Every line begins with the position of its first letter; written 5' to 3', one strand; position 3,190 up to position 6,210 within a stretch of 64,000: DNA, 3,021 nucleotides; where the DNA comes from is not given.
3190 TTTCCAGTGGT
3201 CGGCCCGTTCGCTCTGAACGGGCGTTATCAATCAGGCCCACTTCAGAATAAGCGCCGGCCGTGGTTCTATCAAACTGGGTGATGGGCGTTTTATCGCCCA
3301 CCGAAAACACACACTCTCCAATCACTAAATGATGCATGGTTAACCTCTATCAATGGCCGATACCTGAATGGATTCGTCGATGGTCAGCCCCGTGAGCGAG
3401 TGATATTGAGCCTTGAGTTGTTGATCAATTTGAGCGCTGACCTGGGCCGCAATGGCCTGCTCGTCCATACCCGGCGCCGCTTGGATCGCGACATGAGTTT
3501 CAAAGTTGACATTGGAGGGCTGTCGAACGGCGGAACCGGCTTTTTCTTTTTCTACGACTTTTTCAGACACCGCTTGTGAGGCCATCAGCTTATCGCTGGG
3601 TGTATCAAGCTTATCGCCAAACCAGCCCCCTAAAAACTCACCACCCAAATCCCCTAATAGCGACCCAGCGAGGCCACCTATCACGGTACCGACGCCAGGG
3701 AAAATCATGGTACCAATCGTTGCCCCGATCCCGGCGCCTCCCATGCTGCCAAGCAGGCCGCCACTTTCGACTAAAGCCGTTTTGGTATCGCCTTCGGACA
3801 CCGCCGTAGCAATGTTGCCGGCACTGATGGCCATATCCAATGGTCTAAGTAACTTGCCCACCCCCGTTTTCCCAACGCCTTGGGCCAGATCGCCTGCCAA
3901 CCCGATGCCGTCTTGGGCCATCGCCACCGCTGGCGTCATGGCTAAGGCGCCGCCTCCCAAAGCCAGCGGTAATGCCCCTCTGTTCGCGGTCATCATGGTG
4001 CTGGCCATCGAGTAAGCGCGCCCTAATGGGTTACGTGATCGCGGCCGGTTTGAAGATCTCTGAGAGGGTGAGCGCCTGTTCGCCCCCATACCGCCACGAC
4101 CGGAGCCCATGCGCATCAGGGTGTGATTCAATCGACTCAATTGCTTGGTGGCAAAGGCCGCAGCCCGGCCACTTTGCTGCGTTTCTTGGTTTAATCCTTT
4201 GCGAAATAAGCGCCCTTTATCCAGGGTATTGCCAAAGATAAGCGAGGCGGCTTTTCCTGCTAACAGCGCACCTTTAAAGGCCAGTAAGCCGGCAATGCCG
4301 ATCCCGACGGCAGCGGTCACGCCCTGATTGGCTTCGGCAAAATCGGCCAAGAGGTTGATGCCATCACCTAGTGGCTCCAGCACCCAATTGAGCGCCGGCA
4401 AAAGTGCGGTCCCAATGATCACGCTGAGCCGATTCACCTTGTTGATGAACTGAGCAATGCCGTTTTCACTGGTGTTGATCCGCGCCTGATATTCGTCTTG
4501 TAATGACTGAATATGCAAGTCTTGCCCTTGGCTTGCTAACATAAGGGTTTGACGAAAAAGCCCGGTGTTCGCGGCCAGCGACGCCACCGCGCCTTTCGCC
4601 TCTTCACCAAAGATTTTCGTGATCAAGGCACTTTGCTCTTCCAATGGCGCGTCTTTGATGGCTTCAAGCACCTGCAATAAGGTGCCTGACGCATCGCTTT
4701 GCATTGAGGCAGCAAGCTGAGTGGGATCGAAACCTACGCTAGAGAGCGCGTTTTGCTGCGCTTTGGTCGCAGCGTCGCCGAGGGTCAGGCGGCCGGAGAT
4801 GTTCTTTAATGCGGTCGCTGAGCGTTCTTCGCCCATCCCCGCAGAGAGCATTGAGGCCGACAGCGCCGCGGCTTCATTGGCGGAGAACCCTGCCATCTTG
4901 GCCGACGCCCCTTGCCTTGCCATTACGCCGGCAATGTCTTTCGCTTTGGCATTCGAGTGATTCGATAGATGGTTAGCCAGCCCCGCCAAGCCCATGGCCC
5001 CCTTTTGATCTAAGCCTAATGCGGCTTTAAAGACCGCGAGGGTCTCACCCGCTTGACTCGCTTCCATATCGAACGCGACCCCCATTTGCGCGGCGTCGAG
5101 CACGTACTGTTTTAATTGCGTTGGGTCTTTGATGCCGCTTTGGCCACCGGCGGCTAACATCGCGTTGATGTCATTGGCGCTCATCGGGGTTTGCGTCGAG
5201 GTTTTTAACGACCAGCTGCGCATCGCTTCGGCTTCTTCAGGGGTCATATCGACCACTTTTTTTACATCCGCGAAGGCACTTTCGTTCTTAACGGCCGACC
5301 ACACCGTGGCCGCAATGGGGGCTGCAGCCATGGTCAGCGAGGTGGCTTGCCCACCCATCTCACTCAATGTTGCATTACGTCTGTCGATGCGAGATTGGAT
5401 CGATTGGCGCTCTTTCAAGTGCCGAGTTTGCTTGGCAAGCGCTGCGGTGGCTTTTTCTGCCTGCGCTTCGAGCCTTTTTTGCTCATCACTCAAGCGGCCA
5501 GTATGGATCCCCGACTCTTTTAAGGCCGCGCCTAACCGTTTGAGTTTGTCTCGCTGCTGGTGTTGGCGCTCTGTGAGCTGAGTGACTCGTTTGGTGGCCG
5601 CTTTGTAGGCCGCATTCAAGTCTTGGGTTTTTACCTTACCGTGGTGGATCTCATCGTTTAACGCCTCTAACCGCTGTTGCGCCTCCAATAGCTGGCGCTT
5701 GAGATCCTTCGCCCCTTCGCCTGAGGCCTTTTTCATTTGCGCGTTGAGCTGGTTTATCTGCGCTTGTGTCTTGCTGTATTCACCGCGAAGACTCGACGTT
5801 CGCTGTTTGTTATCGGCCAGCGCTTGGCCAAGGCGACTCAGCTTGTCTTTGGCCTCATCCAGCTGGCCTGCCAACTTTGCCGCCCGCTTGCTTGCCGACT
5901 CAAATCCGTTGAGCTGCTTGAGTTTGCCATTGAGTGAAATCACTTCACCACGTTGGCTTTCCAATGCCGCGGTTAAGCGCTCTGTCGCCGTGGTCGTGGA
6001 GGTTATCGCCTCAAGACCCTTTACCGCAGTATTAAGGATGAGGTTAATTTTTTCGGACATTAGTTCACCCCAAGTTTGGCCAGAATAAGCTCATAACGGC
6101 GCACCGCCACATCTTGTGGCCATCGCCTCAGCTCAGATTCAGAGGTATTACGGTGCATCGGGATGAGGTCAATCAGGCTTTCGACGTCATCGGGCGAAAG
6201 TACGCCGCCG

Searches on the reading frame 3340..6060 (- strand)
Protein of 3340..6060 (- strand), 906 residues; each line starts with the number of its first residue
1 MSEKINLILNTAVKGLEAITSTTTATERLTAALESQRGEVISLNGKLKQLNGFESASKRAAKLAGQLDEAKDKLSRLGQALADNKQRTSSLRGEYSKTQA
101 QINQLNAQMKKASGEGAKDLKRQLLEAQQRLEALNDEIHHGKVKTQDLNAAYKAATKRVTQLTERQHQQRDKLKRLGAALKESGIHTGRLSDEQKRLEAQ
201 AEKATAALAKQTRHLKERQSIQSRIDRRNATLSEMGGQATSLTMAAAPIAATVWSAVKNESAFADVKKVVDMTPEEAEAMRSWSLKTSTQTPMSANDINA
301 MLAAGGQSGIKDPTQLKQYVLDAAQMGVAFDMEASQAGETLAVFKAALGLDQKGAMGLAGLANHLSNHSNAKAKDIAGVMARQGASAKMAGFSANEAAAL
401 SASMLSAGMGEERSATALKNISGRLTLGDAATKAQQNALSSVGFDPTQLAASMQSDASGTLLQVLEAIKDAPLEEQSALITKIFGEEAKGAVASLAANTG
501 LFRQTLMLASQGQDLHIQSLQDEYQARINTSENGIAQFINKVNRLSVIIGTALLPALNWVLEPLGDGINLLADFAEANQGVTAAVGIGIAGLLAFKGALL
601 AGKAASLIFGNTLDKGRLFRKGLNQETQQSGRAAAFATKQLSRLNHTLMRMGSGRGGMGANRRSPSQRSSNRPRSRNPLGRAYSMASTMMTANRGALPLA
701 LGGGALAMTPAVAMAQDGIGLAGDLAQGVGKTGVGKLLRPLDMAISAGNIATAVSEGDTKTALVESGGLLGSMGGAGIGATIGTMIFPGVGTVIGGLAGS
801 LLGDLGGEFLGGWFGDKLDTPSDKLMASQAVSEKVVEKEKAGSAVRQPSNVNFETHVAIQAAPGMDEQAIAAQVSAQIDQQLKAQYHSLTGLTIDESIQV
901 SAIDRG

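Call 59: search_protein_families(library=phrogs, proteins=[window:3340-6060:-], max_evalue=0.00001)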
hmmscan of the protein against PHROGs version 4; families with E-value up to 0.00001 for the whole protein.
window:3340-6060:- (906 aa): 18 families
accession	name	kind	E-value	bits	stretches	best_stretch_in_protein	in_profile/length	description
phrog_28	-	tail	2.2e-101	342.2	2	88-891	133-774/1228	tail length tape measure protein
phrog_14441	-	tail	6.5e-37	128.6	1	200-417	23-238/241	tail length tape measure protein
phrog_167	-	tail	2.6e-32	112.6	1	54-837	56-735/1555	tail length tape measure protein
phrog_30543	-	tail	1.7e-30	106.6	1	279-589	99-406/1167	tail length tape measure protein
phrog_35707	-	tail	5.6e-28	99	1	202-564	31-393/755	tail length tape measure protein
phrog_794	-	tail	1.8e-26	94.1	1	146-884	25-746/763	tail length tape measure protein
phrog_1272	-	tail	2.5e-24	86.1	1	27-601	17-623/1606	tail length tape measure protein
phrog_17727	-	tail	1.4e-21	78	1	404-601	6-200/443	tail length tape measure protein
phrog_1047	-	tail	5.3e-20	72.1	1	579-839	684-934/1251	tail associated lysin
phrog_13339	-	tail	1.2e-19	70.1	1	168-594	12-431/2156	tail length tape measure protein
phrog_991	-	tail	6.4e-19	68.1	1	61-698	117-636/1966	tail length tape measure protein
phrog_1533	-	tail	3.8e-16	58.8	1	54-710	50-650/1688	tail length tape measure protein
phrog_4704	-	tail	1.7e-15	57.8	1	53-646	40-593/625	tail length tape measure protein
phrog_14486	-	unknown function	3.8e-13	50.5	1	718-835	310-425/489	-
phrog_5218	-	unknown function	3e-10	39.9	1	39-595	23-591/1599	-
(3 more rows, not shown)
